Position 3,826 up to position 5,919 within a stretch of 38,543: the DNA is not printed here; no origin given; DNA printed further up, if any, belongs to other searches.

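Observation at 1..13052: Envelope-glycosylation supercluster built around TPR-tailed GT-C-like membrane proteins, flanked by candidate secreted substrates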

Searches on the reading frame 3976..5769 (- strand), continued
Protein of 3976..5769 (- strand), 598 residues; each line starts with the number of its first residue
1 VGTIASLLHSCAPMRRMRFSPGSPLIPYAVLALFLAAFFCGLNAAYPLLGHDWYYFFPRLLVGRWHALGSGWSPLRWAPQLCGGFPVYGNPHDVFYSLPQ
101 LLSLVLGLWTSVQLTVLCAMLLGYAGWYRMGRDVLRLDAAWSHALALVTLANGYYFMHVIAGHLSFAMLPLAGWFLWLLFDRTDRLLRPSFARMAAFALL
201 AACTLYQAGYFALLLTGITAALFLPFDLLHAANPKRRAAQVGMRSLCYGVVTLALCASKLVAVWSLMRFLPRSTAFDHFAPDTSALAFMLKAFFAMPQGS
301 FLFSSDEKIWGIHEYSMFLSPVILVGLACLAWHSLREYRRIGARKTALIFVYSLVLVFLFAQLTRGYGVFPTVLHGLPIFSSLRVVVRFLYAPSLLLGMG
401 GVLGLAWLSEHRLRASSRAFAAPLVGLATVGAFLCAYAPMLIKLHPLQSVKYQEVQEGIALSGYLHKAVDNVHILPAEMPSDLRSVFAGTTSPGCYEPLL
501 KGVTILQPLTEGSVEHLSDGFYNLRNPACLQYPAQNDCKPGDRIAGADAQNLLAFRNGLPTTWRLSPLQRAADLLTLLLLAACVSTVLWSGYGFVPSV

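Call 87: find_related_loci(query=A2, collection=genome_contigs, flank=8000)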
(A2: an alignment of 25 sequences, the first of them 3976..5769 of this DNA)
Query A2 (598 aa) in genome_contigs; peptide patterns used: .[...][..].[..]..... (x = any residue, [..] = any of these).
50 stretches matched a pattern; 37 encode a relative of the query (tblastn E <= 1e-3); 37 distinct loci.
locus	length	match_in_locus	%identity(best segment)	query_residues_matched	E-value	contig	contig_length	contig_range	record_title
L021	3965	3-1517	49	81-588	2e-147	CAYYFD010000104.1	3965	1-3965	MAG TPA_asm: uncultured Candidatus Peribacteria bacterium isolate binchicken_co186_64 genome assembly, contig: NODE_3700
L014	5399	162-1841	44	31-588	1e-142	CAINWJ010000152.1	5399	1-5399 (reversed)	Candidatus Peribacteria bacterium isolate LaPlata_bin-3506 genome assembly, contig: bin-3506:152/161, whole genome shotg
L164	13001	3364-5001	44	26-573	6e-135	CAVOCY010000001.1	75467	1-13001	MAG: Candidatus Gracilibacteria bacterium isolate CBN3_331.42 genome assembly, contig: Ga0302139_10000005, whole genome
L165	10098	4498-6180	42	34-592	1e-125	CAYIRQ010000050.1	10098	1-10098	MAG TPA_asm: uncultured Candidatus Peribacteria bacterium isolate ERP119705_co25_638 genome assembly, contig: NODE_6078_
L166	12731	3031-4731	41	26-590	1e-122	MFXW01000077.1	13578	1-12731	MAG: Candidatus Peribacteria bacterium RIFCSPHIGHO2_02_FULL_53_20 rifcsphigho2_02_scaffold_8749, whole genome shotgun se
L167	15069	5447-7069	42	30-580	7e-121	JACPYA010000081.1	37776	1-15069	MAG: Candidatus Peregrinibacteria bacterium isolate NC_groundwater_851_Pr1_B-0.1um_56_11 Montesol18_Bp1_scaffold_2002888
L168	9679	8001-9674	39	30-587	3e-115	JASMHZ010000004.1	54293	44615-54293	MAG: Candidatus Peribacteraceae bacterium isolate ETNP7_MAG_84 NODE_4_length_54293_cov_4.804615, whole genome shotgun se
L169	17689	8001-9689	37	29-591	2e-112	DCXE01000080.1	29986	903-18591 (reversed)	MAG TPA_asm: Candidatus Peribacter sp. UBA2144 UBA2144_contig_42196, whole genome shotgun sequence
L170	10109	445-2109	38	34-591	5e-104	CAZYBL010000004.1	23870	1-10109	MAG TPA_asm: uncultured Candidatus Peribacteria bacterium isolate SRP077602_co2_120 genome assembly, contig: NODE_3146_l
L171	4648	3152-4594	41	9-499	5e-103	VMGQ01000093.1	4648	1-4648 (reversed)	MAG: Candidatus Peregrinibacteria bacterium Greene1014_49 Greene101449_scaffold_7211, whole genome shotgun sequence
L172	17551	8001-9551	40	46-577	3e-94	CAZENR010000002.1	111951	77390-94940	MAG TPA_asm: uncultured Candidatus Peribacteria bacterium isolate SRP342105_co2_184 genome assembly, contig: NODE_135_le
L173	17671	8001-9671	35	31-588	9e-89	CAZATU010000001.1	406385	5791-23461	MAG TPA_asm: uncultured Candidatus Peribacteria bacterium isolate SRP292972_co3_69 genome assembly, contig: NODE_27_leng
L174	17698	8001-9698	35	5-588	2e-87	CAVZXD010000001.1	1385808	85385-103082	MAG: Candidatus Peribacteria bacterium isolate MFD01916.bin.1.18 genome assembly, contig: contig_1035, whole genome shot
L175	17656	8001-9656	40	29-580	7e-107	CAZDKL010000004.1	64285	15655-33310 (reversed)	MAG TPA_asm: uncultured Candidatus Peribacteria bacterium isolate SRP077602_co6_363 genome assembly, contig: NODE_688_le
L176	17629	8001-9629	44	43-588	1e-127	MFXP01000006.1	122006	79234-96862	MAG: Candidatus Peribacteria bacterium RIFCSPHIGHO2_01_FULL_51_35 rifcsphigho2_01_scaffold_2675, whole genome shotgun se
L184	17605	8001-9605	24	49-573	1e-23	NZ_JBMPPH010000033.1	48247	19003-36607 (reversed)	Undibacterium sp. SXout20W NODE_33_length_48247_cov_66.929260, whole genome shotgun sequence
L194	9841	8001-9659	31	49-592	2e-13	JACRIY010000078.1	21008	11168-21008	MAG: Rhodocyclales bacterium isolate NC_groundwater_1815_Pr3_B-0.1um_65_54 SR-2_scaffold_141_2521622, whole genome shotg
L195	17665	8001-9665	32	30-577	6e-13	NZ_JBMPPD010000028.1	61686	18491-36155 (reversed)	Undibacterium sp. RuRC25W NODE_28_length_61686_cov_63.005539, whole genome shotgun sequence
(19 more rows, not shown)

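Call 90: search_protein_families(library=pfam, proteins=[L184:4-729:+, L184:1055-1888:+, L184:2075-2845:+, L184:2842-3759:+, L184:3768-5750:+, L184:5747-6682:+, L184:6684-7430:+, L184:7794-9722:+, L184:9788-10864:-, L184:11773-12957:+], max_evalue=0.001)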
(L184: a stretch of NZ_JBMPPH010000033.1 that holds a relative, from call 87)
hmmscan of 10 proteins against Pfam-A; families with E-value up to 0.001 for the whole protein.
L184:4-729:+ (241 aa): 5 families
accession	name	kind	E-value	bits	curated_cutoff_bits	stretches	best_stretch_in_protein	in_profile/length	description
PF13683.12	rve_3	-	9.4e-23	80.2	26.5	1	159-224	2-67/67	Integrase core domain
PF00665.32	rve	-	2.4e-19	69.9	32.6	1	76-170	5-102/102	Integrase core domain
PF24764.1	rva_4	-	4e-06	27.1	26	1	93-201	23-129/194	Integrase core domain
PF13276.12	HTH_21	-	0.00061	20.4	28.1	1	7-57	6-58/60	HTH-like domain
PF13333.12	rve_2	-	0.00068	20.2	22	1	180-228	4-52/56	Integrase core domain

L184:1055-1888:+ (277 aa): 1 family
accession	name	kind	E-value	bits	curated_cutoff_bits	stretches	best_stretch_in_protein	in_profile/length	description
PF02900.23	LigB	-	2.6e-28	99.3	26.3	1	34-265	28-261/269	Catalytic LigB subunit of aromatic ring-opening dioxygenase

L184:2075-2845:+ (256 aa): 4 families
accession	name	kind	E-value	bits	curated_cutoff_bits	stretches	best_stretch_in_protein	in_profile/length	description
PF00456.26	Transketolase_N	-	8.7e-27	94.4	22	1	44-249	52-271/334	Transketolase, thiamine diphosphate binding domain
PF13292.11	DXP_synthase_N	-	4.3e-09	36.5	21.2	1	3-165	18-172/274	1-deoxy-D-xylulose-5-phosphate synthase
PF00676.26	E1_dh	-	7.2e-06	25.6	22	1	100-201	98-198/300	Dehydrogenase E1 component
PF02775.26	TPP_enzyme_C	-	0.00026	21.2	21.9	1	94-167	21-85/151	Thiamine pyrophosphate enzyme, C-terminal TPP binding domain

L184:2842-3759:+ (305 aa): 1 family
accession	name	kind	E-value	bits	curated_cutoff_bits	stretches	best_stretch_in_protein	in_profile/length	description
PF02779.29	Transket_pyr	-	1.8e-18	67.2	27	1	41-157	50-169/174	Transketolase, pyrimidine binding domain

L184:3768-5750:+ (660 aa): 5 families
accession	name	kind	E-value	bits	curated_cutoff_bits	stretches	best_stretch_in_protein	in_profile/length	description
PF01370.27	Epimerase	-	5.1e-41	141.1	20.9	1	20-250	1-240/240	NAD dependent epimerase/dehydratase family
PF16363.11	GDP_Man_Dehyd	-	3.7e-29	102.7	27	1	21-314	1-332/332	GDP-mannose 4,6 dehydratase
PF00535.33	Glycos_transf_2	-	3.1e-24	86.2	23.3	1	344-504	2-166/168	Glycosyl transferase family 2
PF01073.25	3Beta_HSD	-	5.4e-07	29.3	22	1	21-241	1-235/280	3-beta hydroxysteroid dehydrogenase/isomerase family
PF04321.23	RmlD_sub_bind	-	0.00076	19.1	27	0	20-169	3-138/287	RmlD substrate binding domain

L184:5747-6682:+ (311 aa): 7 families
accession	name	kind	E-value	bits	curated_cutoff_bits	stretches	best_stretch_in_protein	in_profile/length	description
PF13489.12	Methyltransf_23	-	3.4e-23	82.6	27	1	97-255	6-163/164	Methyltransferase domain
PF08241.18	Methyltransf_11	-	2.6e-17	63.7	21.2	1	118-208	1-94/95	Methyltransferase domain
PF08242.18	Methyltransf_12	-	1.3e-16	61.6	30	1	118-207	1-98/98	Methyltransferase domain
PF13649.12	Methyltransf_25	-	6.8e-14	52.8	27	1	118-205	2-97/97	Methyltransferase domain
PF13847.12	Methyltransf_31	-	3.8e-13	49.8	27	1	113-219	3-119/145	Methyltransferase domain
PF05219.18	DREV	-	0.00012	21.7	26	1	117-205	98-182/265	DREV methyltransferase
PF08003.17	Methyltransf_9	-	0.00036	20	23.8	1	102-256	105-265/315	Protein of unknown function (DUF1698)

L184:6684-7430:+ (248 aa): 10 families
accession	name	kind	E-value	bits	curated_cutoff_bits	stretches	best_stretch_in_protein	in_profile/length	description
PF08241.18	Methyltransf_11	-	1.6e-19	70.7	21.2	1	52-139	1-95/95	Methyltransferase domain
PF13489.12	Methyltransf_23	-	2.6e-17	63.5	27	1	45-157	20-145/164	Methyltransferase domain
PF13649.12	Methyltransf_25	-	1.7e-12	48.3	27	1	51-135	1-97/97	Methyltransferase domain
PF13847.12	Methyltransf_31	-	1.9e-12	47.5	27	1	47-143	3-113/145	Methyltransferase domain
PF08242.18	Methyltransf_12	-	1.3e-11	45.6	30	1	52-137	1-98/98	Methyltransferase domain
PF05148.21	Methyltransf_8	-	1.6e-07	31.9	27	1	45-140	70-157/219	Hypothetical methyltransferase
PF01209.24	Ubie_methyltran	-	2.1e-07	30.9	20.1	1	84-140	96-152/233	ubiE/COQ5 methyltransferase family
PF20922.3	Anamorsin_N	-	1.9e-05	24.9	27.1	1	98-142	45-90/163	Anamorsin, N-terminal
PF03141.22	Methyltransf_29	-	0.00013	21.2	23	1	50-140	120-218/506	Putative S-adenosyl-L-methionine-dependent methyltransferase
PF07021.18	MetW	-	0.00017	21.7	21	1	44-142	10-110/193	Methionine biosynthesis protein MetW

L184:7794-9722:+ (642 aa): 0 families

L184:9788-10864:- (358 aa): 2 families
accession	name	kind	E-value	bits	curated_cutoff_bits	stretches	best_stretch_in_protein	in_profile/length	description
PF21221.3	B_lactamase-like_C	-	2.2e-24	85.4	27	1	298-341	1-45/46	Metallo-beta-lactamase-like, C-terminal domain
PF00753.33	Lactamase_B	-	2.3e-23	83.6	22.7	1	61-270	16-196/196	Metallo-beta-lactamase superfamily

L184:11773-12957:+ (394 aa): 4 families
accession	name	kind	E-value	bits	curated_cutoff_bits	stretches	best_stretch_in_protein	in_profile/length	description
PF02771.21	Acyl-CoA_dh_N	-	2.8e-44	150.5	22.9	1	13-124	2-113/113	Acyl-CoA dehydrogenase, N-terminal domain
PF00441.29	Acyl-CoA_dh_1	-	2e-40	138.8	22.4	1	235-389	1-149/150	Acyl-CoA dehydrogenase, C-terminal domain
PF02770.24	Acyl-CoA_dh_M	-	7.9e-27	93.7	33.3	1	128-223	1-97/97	Acyl-CoA dehydrogenase, middle domain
PF08028.16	Acyl-CoA_dh_2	-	1.3e-14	55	22.7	1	256-372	7-127/134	Acyl-CoA dehydrogenase, C-terminal domain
